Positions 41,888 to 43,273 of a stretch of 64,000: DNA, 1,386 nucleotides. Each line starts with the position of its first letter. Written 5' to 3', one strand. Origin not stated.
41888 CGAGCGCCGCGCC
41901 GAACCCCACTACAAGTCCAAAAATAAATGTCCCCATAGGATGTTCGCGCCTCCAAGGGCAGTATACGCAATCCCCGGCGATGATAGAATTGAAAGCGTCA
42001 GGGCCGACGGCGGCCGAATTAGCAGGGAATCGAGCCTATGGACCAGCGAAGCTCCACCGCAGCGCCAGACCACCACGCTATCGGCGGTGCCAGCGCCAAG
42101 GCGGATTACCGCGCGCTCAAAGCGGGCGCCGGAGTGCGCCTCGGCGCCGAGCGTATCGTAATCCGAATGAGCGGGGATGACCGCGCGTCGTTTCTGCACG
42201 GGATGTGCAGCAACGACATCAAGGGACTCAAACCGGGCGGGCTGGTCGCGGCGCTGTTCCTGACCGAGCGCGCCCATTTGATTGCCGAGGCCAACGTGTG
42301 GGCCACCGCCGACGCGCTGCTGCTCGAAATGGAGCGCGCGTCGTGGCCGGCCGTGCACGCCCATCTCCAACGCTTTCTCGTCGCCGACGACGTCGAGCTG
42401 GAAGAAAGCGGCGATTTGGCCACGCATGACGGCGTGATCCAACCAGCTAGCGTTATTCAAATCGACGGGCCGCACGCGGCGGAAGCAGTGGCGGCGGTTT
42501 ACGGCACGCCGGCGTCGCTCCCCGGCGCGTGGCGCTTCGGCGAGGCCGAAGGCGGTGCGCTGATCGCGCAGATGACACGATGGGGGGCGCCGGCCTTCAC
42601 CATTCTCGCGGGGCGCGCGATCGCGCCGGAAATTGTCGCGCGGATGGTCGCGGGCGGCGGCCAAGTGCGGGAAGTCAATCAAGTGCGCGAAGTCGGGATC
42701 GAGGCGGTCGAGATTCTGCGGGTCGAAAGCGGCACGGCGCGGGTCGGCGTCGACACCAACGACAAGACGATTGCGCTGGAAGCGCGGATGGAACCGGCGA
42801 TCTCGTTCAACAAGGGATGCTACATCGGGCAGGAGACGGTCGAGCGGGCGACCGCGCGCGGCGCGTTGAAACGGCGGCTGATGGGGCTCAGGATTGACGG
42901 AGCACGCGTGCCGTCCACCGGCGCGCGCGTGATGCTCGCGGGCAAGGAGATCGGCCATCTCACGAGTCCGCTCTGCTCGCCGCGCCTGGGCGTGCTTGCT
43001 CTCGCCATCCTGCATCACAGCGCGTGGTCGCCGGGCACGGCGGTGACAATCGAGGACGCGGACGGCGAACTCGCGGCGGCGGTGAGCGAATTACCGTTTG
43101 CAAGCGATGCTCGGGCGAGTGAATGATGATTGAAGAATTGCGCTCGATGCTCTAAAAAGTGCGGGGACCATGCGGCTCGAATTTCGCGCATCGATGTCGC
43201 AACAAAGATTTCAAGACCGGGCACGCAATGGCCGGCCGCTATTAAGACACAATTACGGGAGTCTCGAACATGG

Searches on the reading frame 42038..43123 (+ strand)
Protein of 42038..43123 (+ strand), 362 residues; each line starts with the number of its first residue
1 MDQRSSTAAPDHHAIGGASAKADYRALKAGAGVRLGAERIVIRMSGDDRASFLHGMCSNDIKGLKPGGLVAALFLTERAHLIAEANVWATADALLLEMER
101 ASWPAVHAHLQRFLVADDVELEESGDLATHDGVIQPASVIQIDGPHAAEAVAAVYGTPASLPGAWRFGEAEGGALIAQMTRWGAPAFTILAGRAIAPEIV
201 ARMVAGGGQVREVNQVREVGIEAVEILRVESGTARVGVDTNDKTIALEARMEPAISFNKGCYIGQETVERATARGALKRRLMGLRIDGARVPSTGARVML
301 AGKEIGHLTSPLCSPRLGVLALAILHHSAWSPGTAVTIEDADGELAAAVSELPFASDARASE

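Call 64: search_protein_families(library=pfam, proteins=[window:42038-43123:+], max_evalue=0.00001)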
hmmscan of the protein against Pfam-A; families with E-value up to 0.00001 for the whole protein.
window:42038-43123:+ (362 aa): 2 families
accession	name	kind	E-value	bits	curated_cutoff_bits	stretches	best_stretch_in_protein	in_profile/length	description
PF01571.26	GCV_T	-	3.6e-19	69.5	25.6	1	19-252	28-253/255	Aminomethyltransferase folate-binding domain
PF08669.17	GCV_T_C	-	4.6e-12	46.1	25.9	1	279-354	1-78/80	Glycine cleavage T-protein C-terminal barrel domain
